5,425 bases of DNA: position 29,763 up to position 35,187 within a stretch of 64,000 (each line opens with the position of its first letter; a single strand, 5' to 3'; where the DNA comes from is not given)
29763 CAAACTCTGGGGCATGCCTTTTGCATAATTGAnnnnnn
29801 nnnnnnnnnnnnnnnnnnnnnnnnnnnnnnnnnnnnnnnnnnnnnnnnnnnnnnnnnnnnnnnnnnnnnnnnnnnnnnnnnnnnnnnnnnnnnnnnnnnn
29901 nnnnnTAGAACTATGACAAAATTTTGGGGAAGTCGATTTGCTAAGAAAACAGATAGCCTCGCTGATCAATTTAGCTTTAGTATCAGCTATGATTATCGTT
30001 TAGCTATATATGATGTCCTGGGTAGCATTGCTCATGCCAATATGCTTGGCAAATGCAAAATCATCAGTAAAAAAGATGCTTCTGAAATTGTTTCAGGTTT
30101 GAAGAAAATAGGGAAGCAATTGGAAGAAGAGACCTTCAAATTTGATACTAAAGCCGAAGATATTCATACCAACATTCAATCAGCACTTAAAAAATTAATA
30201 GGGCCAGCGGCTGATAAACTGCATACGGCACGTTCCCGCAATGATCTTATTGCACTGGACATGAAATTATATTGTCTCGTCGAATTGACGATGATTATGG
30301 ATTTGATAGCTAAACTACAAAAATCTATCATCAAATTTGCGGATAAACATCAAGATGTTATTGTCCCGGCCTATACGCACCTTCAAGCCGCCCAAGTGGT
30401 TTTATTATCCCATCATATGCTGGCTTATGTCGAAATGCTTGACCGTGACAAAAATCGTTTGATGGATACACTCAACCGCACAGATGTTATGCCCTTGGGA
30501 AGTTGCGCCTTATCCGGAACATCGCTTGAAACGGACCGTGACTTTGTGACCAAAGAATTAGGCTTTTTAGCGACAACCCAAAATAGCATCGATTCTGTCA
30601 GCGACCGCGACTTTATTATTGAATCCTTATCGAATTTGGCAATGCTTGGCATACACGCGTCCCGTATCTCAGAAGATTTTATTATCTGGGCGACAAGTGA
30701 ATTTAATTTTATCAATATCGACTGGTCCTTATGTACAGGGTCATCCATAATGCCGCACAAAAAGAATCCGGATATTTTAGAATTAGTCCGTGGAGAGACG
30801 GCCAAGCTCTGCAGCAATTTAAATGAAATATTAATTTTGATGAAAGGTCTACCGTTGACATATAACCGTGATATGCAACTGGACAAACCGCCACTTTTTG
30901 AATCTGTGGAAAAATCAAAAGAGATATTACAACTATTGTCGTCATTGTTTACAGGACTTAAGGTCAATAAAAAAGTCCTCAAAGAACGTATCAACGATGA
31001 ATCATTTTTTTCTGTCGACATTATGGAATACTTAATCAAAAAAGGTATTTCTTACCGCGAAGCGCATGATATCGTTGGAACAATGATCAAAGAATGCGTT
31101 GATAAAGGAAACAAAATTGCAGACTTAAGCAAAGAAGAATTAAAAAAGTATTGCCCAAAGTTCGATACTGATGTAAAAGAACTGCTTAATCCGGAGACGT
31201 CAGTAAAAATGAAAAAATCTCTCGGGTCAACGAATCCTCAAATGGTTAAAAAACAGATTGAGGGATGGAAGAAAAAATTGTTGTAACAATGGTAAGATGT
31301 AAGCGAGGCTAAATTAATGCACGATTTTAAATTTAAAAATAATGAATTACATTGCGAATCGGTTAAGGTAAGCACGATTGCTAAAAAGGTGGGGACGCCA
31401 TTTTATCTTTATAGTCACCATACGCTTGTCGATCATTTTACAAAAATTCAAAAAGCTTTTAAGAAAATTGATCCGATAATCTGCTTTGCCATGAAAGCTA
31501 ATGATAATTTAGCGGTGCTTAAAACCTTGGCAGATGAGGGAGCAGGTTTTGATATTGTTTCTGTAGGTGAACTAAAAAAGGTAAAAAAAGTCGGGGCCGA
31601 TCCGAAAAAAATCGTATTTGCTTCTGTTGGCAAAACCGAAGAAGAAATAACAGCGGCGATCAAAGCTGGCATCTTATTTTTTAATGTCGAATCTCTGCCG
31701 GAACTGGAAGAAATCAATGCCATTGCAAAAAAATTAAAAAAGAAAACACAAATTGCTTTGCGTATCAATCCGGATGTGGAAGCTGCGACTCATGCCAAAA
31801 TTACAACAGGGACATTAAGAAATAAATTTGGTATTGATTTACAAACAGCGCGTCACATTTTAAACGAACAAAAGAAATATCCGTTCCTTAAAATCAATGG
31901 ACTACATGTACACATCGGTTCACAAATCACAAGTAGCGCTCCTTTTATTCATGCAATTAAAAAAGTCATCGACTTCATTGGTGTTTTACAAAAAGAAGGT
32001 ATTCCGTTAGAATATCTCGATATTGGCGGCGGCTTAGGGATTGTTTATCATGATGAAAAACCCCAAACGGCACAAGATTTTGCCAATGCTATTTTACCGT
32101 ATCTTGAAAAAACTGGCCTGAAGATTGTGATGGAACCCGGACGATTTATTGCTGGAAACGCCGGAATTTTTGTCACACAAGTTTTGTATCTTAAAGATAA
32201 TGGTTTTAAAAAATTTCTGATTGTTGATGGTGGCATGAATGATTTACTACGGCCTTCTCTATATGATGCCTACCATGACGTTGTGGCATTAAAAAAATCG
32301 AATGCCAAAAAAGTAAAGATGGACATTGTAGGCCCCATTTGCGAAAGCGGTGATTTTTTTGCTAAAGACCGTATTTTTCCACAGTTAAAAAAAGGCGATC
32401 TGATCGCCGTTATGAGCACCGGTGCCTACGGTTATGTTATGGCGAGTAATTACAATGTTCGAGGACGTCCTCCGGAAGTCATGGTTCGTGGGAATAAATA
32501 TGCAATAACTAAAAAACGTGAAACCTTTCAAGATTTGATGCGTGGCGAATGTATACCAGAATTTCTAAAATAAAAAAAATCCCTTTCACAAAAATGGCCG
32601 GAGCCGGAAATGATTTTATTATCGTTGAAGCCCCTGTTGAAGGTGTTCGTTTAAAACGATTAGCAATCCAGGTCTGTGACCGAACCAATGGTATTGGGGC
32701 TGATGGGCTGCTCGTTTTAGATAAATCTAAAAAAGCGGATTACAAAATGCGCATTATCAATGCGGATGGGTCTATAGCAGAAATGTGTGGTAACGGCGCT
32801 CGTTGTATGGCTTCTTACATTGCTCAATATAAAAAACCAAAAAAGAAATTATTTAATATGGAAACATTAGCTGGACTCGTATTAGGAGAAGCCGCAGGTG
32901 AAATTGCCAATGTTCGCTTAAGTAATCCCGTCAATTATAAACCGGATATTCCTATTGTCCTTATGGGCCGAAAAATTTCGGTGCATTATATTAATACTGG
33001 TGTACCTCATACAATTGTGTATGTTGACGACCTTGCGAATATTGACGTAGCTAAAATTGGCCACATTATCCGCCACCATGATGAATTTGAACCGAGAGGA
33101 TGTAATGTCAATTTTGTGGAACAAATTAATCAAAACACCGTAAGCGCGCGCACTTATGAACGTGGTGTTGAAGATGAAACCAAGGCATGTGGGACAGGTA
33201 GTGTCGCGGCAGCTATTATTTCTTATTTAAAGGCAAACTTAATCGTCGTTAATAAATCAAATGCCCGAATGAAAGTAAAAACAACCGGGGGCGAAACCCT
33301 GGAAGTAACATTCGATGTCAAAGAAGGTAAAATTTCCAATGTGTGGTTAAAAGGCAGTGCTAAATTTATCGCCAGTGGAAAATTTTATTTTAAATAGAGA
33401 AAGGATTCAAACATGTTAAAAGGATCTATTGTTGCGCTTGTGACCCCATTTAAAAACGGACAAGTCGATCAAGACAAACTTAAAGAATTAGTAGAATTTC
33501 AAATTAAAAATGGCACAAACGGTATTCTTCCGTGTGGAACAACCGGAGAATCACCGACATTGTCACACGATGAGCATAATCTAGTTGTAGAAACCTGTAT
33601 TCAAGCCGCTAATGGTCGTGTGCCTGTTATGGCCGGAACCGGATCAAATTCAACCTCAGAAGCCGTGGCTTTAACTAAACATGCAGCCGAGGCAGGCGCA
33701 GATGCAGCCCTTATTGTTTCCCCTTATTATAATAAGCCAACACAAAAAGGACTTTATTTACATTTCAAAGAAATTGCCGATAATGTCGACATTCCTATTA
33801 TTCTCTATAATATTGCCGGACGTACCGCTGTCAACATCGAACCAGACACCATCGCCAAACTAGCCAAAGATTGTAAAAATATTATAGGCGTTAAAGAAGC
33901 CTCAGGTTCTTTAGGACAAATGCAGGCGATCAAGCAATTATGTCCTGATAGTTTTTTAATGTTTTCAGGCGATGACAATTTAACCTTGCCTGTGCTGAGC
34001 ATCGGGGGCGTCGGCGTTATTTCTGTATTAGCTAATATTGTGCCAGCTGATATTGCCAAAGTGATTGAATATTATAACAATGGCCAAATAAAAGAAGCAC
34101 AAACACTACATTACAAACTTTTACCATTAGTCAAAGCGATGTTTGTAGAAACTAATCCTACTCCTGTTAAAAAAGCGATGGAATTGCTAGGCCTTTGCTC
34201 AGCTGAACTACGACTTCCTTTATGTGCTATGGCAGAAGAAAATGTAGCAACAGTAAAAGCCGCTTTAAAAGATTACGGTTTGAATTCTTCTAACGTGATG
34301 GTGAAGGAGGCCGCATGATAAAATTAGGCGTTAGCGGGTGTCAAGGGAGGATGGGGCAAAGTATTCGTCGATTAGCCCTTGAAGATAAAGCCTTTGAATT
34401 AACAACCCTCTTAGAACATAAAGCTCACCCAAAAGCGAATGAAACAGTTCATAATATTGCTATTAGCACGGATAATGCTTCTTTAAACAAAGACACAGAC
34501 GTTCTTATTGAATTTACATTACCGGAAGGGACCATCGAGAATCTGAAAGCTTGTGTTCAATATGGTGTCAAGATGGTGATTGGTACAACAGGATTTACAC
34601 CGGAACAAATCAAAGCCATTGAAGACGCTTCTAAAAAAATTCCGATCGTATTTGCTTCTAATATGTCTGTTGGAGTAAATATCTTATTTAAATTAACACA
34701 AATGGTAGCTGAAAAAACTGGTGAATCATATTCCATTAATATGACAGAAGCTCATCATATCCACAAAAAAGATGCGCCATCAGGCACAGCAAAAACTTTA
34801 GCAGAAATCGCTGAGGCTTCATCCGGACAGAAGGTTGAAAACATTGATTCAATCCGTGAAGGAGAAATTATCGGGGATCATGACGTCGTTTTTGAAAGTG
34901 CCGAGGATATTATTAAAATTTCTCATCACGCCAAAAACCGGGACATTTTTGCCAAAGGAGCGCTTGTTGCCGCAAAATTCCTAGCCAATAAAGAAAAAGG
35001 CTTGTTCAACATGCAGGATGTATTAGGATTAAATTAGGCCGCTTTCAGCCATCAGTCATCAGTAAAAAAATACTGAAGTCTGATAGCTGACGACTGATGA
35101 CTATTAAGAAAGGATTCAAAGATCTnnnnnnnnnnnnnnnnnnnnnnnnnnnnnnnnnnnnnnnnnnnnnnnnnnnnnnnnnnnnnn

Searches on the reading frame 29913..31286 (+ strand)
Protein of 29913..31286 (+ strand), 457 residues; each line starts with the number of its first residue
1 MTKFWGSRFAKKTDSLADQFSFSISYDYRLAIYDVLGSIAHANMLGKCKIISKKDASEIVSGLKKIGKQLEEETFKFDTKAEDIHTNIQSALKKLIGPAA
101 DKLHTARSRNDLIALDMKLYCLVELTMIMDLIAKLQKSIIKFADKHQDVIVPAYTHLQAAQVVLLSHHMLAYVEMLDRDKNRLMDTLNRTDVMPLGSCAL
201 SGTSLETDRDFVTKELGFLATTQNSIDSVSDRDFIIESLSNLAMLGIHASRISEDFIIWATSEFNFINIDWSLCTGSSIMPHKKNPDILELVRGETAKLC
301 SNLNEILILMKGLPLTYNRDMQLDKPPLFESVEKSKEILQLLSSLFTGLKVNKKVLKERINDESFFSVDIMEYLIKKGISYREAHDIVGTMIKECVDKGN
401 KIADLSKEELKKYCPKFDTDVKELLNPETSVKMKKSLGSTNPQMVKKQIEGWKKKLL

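Call 3: search_protein_families(library=pfam, proteins=[window:29913-31286:+])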
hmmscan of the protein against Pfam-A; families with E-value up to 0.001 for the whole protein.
window:29913-31286:+ (457 aa): 2 families
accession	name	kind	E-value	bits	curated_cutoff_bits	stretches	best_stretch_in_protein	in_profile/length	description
PF00206.25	Lyase_1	-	4.6e-64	217.2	27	1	8-297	2-308/312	Lyase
PF14698.11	ASL_C2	-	5e-19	68.9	27.3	1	369-432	6-69/69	Argininosuccinate lyase C-terminal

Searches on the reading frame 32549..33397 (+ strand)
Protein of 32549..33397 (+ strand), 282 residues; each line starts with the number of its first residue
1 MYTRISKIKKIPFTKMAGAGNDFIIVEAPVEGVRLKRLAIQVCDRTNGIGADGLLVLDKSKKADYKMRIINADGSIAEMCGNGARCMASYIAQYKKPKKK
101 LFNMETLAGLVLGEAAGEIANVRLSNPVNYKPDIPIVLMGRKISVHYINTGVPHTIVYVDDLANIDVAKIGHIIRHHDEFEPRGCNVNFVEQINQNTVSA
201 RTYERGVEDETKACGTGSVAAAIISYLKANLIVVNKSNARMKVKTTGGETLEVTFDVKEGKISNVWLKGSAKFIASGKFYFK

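Call 6: search_protein_families(library=ncbifam, proteins=[window:32549-33397:+], max_evalue=0.01)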
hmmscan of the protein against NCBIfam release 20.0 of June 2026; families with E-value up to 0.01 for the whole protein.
window:32549-33397:+ (282 aa): 2 families
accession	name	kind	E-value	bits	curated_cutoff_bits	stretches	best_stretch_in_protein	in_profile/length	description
TIGR00652.1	DapF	equivalog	5.6e-70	235.8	114.65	1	12-279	2-268/270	diaminopimelate epimerase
NF038284.1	bifunc_DapF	exception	8.9e-49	166.1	350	1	16-257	15-245/254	bifunctional diaminopimelate epimerase/glutamate racemase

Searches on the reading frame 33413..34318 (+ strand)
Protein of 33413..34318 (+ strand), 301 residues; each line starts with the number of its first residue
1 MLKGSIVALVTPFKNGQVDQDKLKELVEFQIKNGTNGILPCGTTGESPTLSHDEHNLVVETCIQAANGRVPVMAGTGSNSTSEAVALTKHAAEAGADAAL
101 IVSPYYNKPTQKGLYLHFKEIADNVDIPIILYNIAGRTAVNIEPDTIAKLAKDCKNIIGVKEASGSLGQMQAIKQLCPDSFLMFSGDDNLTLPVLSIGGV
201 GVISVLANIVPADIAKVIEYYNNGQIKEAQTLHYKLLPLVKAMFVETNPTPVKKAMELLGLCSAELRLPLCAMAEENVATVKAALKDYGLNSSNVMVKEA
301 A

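Call 64: search_protein_families(library=pfam, proteins=[window:33413-34318:+], max_evalue=0.0001)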
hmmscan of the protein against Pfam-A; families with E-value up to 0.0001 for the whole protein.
window:33413-34318:+ (301 aa): 1 family
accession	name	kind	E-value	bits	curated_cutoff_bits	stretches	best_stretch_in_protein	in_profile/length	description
PF00701.28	DHDPS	-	5.9e-103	344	22.1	1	2-286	2-287/289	Dihydrodipicolinate synthetase family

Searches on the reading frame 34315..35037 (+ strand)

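Call 64: search_protein_families(library=pfam, proteins=[window:34315-35037:+], max_evalue=0.0001)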
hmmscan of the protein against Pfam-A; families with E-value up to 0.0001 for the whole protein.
window:34315-35037:+ (240 aa): 2 families
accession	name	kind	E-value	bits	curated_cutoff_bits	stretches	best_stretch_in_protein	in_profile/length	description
PF05173.19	DapB_C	-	6.7e-38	129.9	27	1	120-237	1-121/121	Dihydrodipicolinate reductase, C-terminus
PF01113.26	DapB_N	-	3.3e-34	118.1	25.6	1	2-117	1-124/124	Dihydrodipicolinate reductase, N-terminus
